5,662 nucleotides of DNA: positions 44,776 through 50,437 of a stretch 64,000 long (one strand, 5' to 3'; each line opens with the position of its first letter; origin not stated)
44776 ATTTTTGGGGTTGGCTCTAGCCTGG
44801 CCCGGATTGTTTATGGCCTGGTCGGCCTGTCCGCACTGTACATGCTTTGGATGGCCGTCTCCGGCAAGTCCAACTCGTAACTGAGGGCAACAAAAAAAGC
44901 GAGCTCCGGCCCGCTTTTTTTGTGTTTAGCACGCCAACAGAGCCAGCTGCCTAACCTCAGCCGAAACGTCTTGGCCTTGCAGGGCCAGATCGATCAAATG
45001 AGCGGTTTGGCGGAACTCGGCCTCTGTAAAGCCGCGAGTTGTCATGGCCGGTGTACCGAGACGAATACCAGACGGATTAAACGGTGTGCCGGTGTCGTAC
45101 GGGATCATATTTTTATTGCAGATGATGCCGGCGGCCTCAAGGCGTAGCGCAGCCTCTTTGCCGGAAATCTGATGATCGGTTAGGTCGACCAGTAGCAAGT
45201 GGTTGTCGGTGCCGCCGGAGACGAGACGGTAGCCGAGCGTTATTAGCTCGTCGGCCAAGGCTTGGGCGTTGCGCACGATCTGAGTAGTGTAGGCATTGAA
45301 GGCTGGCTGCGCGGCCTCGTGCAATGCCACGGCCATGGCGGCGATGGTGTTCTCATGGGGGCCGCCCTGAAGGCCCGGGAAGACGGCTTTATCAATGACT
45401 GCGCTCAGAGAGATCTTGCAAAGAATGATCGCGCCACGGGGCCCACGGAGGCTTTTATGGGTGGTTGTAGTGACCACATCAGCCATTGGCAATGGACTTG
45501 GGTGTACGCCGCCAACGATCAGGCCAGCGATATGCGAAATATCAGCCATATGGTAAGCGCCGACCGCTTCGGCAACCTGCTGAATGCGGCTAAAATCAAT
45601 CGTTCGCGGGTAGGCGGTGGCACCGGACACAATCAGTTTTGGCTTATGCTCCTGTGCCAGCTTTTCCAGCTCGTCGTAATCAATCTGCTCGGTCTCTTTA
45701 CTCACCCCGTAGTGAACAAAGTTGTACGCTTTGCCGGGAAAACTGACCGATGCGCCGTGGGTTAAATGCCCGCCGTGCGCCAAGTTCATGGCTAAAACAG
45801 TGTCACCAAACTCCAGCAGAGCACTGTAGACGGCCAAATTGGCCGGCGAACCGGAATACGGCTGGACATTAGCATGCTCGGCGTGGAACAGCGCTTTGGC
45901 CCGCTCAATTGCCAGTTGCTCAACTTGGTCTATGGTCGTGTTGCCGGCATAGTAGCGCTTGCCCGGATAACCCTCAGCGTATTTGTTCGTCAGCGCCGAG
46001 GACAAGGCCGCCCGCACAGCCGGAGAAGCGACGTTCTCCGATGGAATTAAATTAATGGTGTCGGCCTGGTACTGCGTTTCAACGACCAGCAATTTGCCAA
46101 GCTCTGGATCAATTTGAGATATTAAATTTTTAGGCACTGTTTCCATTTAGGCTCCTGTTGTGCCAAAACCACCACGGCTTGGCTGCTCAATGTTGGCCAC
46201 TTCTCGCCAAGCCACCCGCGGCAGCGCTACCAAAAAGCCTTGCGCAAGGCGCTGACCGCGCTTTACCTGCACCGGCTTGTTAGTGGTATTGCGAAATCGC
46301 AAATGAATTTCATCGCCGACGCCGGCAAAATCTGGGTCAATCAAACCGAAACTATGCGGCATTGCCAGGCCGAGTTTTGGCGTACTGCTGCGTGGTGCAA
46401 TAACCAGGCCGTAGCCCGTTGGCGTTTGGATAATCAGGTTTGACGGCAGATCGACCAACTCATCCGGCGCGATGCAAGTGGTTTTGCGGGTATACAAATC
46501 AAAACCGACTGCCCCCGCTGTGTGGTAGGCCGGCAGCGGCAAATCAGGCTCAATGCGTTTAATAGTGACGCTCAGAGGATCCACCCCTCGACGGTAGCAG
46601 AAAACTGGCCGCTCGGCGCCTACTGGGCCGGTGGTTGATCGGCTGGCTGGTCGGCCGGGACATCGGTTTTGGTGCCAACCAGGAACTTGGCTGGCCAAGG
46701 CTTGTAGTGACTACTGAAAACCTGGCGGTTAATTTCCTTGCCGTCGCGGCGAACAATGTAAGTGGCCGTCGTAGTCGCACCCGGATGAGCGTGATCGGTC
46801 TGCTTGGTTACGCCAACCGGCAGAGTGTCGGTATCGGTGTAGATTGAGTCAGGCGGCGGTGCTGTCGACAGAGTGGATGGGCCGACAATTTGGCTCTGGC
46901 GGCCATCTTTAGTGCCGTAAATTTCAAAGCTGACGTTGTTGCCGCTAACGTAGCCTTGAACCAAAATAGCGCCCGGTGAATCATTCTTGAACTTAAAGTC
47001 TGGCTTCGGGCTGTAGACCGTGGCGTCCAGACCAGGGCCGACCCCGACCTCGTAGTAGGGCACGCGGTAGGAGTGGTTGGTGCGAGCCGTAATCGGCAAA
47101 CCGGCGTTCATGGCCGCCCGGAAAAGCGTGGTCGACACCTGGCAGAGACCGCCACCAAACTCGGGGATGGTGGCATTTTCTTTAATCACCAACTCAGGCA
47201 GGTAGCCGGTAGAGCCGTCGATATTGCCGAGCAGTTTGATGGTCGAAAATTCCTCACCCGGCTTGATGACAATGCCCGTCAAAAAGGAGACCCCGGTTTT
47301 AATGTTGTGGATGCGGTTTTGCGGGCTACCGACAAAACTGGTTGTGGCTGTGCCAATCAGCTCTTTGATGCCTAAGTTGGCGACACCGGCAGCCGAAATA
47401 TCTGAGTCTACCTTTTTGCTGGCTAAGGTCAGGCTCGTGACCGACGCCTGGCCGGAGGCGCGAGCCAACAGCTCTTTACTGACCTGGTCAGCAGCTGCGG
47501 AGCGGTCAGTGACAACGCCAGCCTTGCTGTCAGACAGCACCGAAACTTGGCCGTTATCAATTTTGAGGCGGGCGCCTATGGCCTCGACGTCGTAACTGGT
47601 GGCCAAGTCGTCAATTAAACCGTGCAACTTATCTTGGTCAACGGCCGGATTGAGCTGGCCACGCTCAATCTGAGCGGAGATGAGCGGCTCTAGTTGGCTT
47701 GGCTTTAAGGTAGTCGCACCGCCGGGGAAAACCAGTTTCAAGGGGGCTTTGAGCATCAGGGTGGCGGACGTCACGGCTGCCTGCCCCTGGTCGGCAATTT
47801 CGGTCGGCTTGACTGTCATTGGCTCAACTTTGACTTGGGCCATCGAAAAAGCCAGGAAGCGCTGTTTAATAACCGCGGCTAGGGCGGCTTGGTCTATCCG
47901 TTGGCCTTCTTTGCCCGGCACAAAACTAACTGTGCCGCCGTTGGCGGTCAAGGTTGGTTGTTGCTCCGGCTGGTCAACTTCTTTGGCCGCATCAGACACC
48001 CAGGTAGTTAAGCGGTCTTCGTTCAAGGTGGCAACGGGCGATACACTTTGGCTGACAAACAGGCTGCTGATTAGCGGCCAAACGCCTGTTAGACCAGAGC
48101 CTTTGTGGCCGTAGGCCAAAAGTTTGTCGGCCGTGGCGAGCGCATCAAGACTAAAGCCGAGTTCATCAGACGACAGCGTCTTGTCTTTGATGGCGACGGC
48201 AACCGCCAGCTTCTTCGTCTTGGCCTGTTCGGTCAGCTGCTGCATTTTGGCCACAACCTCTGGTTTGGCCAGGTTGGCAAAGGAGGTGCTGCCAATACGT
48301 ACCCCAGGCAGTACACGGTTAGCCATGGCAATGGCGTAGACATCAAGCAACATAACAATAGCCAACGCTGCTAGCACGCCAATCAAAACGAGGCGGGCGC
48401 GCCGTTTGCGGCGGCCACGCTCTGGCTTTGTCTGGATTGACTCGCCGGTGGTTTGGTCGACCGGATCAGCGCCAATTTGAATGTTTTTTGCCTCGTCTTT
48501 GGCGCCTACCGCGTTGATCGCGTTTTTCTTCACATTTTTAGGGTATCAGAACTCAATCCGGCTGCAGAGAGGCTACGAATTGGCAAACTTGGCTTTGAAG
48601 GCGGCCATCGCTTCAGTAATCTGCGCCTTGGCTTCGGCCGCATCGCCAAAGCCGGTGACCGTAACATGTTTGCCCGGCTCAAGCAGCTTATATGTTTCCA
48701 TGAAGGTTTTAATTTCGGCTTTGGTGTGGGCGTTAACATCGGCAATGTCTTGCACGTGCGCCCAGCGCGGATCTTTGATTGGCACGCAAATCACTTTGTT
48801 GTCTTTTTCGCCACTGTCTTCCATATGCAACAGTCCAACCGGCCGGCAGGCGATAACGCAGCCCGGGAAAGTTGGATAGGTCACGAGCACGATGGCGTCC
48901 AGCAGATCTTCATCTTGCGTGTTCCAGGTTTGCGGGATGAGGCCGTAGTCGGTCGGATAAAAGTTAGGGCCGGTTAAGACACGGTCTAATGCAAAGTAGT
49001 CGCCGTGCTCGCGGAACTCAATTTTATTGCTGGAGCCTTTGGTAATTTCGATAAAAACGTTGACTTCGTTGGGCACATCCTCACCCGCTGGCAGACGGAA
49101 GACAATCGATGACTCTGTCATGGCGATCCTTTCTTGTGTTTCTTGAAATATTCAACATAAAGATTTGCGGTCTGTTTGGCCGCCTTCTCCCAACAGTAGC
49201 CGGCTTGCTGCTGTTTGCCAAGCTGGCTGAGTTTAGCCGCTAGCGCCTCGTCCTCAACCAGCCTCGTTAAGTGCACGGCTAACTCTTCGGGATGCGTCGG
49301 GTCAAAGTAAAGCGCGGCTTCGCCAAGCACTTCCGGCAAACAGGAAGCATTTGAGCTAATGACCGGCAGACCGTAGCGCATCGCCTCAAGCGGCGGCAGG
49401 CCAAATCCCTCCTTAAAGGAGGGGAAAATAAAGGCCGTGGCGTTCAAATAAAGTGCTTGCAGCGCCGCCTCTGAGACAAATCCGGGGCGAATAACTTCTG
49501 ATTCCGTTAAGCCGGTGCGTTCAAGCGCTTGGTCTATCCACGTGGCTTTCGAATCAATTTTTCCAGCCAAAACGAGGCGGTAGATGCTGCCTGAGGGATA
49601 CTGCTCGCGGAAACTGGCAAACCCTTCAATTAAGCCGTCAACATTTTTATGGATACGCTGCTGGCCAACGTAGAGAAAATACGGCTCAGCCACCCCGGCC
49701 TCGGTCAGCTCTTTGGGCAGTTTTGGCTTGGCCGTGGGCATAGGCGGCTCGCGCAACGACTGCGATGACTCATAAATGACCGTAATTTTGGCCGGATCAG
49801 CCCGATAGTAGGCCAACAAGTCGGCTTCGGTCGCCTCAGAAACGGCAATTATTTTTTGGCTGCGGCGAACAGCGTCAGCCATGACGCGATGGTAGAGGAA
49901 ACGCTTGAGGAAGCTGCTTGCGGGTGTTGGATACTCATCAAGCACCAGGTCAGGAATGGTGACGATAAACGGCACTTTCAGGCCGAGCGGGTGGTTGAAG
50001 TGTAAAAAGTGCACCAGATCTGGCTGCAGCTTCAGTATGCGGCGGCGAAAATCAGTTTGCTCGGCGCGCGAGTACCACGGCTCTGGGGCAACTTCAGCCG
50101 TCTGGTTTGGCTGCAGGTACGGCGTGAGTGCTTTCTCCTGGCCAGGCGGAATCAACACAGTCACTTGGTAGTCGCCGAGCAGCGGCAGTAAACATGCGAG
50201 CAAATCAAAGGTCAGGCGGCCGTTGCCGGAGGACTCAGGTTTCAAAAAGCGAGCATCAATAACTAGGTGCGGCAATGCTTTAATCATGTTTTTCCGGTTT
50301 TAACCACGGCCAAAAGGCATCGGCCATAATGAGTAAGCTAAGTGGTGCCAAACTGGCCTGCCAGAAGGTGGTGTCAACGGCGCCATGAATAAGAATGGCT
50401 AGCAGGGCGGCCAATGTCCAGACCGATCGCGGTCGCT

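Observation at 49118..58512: Glycan assembly cluster with three tandem Wzy_C paralogs and two Wzx flippases near S/T-rich pilin genes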

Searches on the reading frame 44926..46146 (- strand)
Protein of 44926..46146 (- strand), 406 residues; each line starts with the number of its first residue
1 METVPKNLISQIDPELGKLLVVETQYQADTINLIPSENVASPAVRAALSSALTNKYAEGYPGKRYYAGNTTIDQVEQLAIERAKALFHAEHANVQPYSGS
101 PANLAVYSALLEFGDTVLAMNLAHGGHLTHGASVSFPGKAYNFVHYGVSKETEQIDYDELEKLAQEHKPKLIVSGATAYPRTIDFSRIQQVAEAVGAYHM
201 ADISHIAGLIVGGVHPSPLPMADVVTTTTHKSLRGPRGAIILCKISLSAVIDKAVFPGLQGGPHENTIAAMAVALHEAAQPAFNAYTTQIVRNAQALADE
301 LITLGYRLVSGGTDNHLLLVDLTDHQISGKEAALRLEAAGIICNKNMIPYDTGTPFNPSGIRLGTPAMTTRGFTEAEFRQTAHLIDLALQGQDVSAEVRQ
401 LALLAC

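Call 4: search_protein_families(library=pfam, proteins=[window:44926-46146:-], max_evalue=0.01)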
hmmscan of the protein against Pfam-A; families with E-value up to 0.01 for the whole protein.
window:44926-46146:- (406 aa): 1 family
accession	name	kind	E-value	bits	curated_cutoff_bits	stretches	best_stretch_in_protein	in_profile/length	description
PF00464.25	SHMT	-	2.6e-155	517.4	27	1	10-385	2-399/399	Serine hydroxymethyltransferase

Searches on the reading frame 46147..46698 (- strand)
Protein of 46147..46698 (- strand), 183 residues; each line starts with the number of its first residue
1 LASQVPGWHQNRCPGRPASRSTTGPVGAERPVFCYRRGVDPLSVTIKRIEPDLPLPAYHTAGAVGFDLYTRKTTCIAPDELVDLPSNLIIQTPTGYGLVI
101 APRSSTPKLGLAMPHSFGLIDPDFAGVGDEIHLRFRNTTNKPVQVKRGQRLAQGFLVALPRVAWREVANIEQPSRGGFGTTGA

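Call 4: search_protein_families(library=pfam, proteins=[window:46147-46698:-], max_evalue=0.01)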
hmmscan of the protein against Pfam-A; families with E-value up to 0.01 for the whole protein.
window:46147-46698:- (183 aa): 2 families
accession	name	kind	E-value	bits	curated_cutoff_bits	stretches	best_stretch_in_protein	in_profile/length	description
PF00692.24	dUTPase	-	1.3e-15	57.8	22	1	54-180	4-127/129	dUTPase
PF22769.1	DCD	-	2.1e-07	31.6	27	1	75-153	72-147/153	dCTP deaminase-like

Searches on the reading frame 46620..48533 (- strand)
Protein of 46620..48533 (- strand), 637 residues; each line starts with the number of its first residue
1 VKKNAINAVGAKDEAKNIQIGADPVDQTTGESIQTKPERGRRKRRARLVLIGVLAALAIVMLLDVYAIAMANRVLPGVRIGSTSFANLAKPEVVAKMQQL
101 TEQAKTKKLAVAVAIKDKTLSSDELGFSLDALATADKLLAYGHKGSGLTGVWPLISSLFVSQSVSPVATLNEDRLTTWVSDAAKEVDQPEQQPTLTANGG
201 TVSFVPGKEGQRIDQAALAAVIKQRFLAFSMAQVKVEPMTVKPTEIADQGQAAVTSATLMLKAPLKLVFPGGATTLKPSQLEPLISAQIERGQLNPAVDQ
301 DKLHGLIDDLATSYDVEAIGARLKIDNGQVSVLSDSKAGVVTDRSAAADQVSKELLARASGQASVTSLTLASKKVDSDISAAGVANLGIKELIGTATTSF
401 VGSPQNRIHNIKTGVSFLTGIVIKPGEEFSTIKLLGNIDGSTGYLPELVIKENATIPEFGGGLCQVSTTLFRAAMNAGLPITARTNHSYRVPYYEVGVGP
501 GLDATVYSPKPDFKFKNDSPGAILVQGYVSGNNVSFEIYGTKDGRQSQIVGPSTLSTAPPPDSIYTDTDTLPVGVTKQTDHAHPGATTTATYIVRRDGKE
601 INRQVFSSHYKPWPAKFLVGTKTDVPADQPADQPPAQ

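Call 4: search_protein_families(library=pfam, proteins=[window:46620-48533:-], max_evalue=0.01)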
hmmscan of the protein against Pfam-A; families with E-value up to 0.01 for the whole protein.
window:46620-48533:- (637 aa): 3 families
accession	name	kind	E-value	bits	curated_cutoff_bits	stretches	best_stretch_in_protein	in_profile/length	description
PF04294.18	VanW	-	3.3e-39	133.8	27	1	406-539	1-130/130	VanW like protein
PF12229.13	PG_binding_4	-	5.8e-22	78.5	22.1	2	119-224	2-106/117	Putative peptidoglycan binding domain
PF07501.17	G5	-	1.2e-07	32.3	23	1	560-622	11-75/75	G5 domain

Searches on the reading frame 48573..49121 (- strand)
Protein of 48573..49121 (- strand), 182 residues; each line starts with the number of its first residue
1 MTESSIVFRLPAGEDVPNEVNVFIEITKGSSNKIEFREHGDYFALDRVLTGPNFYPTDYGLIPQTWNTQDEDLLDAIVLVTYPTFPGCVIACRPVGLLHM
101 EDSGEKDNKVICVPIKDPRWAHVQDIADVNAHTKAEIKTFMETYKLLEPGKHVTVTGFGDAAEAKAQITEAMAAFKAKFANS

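Call 4: search_protein_families(library=pfam, proteins=[window:48573-49121:-], max_evalue=0.01)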
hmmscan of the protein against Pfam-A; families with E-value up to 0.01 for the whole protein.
window:48573-49121:- (182 aa): 1 family
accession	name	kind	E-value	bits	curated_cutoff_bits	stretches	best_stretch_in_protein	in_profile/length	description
PF00719.24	Pyrophosphatase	-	1.1e-49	168.7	23.5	1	22-175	1-152/153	Inorganic pyrophosphatase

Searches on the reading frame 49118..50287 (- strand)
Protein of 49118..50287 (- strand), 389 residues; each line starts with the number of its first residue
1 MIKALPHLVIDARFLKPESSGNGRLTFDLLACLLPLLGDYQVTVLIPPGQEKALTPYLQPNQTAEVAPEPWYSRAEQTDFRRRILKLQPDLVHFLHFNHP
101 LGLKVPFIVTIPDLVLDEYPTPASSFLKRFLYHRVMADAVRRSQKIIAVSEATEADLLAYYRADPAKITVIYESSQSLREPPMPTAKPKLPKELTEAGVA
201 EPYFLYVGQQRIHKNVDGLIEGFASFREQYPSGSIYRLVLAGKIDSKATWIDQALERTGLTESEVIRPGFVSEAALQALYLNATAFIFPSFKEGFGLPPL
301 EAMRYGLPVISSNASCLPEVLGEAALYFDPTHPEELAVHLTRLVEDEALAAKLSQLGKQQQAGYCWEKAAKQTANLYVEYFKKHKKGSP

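Call 3: search_protein_families(library=pfam, proteins=[window:49118-50287:-], max_evalue=0.01)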
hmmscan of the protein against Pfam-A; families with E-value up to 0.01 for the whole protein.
window:49118-50287:- (389 aa): 6 families
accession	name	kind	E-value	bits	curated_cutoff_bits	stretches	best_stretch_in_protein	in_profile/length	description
PF00534.26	Glycos_transf_1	-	4.6e-30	104.9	26.4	1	201-359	15-171/172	Glycosyl transferases group 1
PF13692.12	Glyco_trans_1_4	-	5.6e-24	85.5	27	1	202-346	2-142/142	Glycosyl transferases group 1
PF13439.12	Glyco_transf_4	-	7.3e-14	52.6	28.5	1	39-172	19-163/170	Glycosyltransferase Family 4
PF20706.3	GT4-conflict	-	5.5e-12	45.8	26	1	182-356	173-354/385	Family 4 Glycosyltransferase in conflict systems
PF13579.12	Glyco_trans_4_4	-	4e-10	40.7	29.7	1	40-171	19-155/158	Glycosyl transferase 4-like domain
PF13524.12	Glyco_trans_1_2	-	0.0018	18.7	25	0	292-372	60-141/144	Glycosyl transferase-like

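Call 8: search_protein_families(library=ncbifam, proteins=[window:49118-50287:-], max_evalue=1)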
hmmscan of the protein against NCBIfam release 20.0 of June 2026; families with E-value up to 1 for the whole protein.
window:49118-50287:- (389 aa): 35 families (the best 25 are shown)
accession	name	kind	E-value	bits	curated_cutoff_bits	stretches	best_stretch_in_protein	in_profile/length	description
TIGR04047.1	MSMEG_0565_glyc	hypoth_equivalog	4.7e-27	95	259.85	1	137-378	133-372/373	MSMEG_0565 family glycosyltransferase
TIGR02149.1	glgA_Coryne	subfamily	2.5e-20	73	302.4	1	137-378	139-388/391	glycogen synthase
TIGR03449.1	mycothiol_MshA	equivalog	9.4e-18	64.3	462.5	1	139-379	161-402/406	D-inositol-3-phosphate glycosyltransferase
TIGR04157.1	glyco_rSAM_CFB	subfamily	3.6e-17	62.4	400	1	138-324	165-342/406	TIGR04157 family glycosyltransferase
TIGR03999.1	thiol_BshA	equivalog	2.2e-14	53.2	273.7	1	132-379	134-372/375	N-acetyl-alpha-D-glucosaminyl L-malate synthase BshA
NF041876.1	EPS_EpsE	equivalog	4.4e-14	52.5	400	1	214-360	227-375/389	exopolysaccharide biosynthesis GT4 family glycosyltransferase EpsE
TIGR03088.1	stp2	hypoth_equivalog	7.8e-13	48.2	409.05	1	145-378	139-371/374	TIGR03088 family PEP-CTERM/XrtA system glycosyltransferase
NF038295.1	EPS_HpsP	equivalog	4.1e-11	42.5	550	1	200-379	206-386/388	hormogonium polysaccharide biosynthesis glycosyltransferase HpsP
NF049988.1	MGlcDAGSynMgs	equivalog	1.1e-10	41.5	400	1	213-385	225-392/398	alpha-monoglucosyldiacylglycerol synthase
NF038229.1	Glyco4_Geo_Pelo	equivalog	2.6e-10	39.8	400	1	75-379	42-335/338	GPMC system family 4 glycosyltransferase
NF038298.1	EPS_HpsO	equivalog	7.5e-10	38.1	575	1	291-378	297-385/388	hormogonium polysaccharide biosynthesis glycosyltransferase HpsO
NF053787.1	GlcN_PG_synth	equivalog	8.5e-09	34.7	480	1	204-378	200-357/361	N-acetylglucosaminyl phosphatidylglycerol synthase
NF047684.1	TeichurnBiosyTuaC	equivalog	1.1e-08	34.5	550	1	103-379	131-388/391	teichuronic acid biosynthesis protein TuaC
NF041010.1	glycosy_Agl16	equivalog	3.8e-08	32.6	575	1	136-379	127-350/352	glycosylation protein Agl16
TIGR04063.1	stp3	hypoth_equivalog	2.4e-07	30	442.05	1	130-377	145-392/397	TIGR04063 family PEP-CTERM/XrtA system glycosyltransferase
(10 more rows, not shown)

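Call 10: find_encoding_contigs(protein=window:49118-50287:-, flank=10000, max_places=6)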
Protein window:49118-50287:- (389 aa): no gene with exactly this product is on record in the collection.

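Call 108: search_solved_structures(query=window:49118-50287:-, max_evalue=0.00001)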
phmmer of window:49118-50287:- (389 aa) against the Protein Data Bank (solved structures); distinct sequences matched with E-value up to 0.00001: 15.
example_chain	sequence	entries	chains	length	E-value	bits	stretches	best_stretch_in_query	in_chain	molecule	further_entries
3c4q_A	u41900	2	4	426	1e-12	50.9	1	143-379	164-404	Predicted glycosyltransferases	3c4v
3c48_A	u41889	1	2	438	1.1e-12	50.8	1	143-379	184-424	Predicted glycosyltransferases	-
7qsg_A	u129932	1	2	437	1.3e-12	50.6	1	268-378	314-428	D-inositol 3-phosphate glycosyltransferase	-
6kih_A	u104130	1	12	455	1e-10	44.3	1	200-383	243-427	Tll1590 protein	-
5i45_A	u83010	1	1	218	2.8e-09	39.6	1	214-358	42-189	Glycosyl transferases group 1 family protein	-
6d9t_A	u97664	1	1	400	2.6e-08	36.4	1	178-355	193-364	Glycosyl transferase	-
6n1x_A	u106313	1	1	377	2.9e-08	36.3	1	178-355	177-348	Glycosyltransferase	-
2r60_A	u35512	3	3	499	4.8e-08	35.5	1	282-373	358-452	Glycosyl transferase, group 1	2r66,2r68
3fro_A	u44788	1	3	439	1.2e-07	34.3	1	156-377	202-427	GlgA glycogen synthase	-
2bis_A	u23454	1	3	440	1.2e-07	34.3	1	156-377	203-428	GLGA GLYCOGEN SYNTHASE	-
3l01_A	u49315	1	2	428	1.7e-07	33.7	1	156-377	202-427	GlgA glycogen synthase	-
6tvp_A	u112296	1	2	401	1.5e-06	30.6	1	137-377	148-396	Alpha-maltose-1-phosphate synthase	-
9dcm_B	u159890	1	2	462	3.9e-06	29.2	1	205-384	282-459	Sucrose-phosphate synthase-like protein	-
8vrf_B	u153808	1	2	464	3.9e-06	29.2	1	205-384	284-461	Sucrose-phosphate synthase-like protein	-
8uag_A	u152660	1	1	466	4e-06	29.2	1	205-384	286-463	Sucrose-phosphate synthase-like protein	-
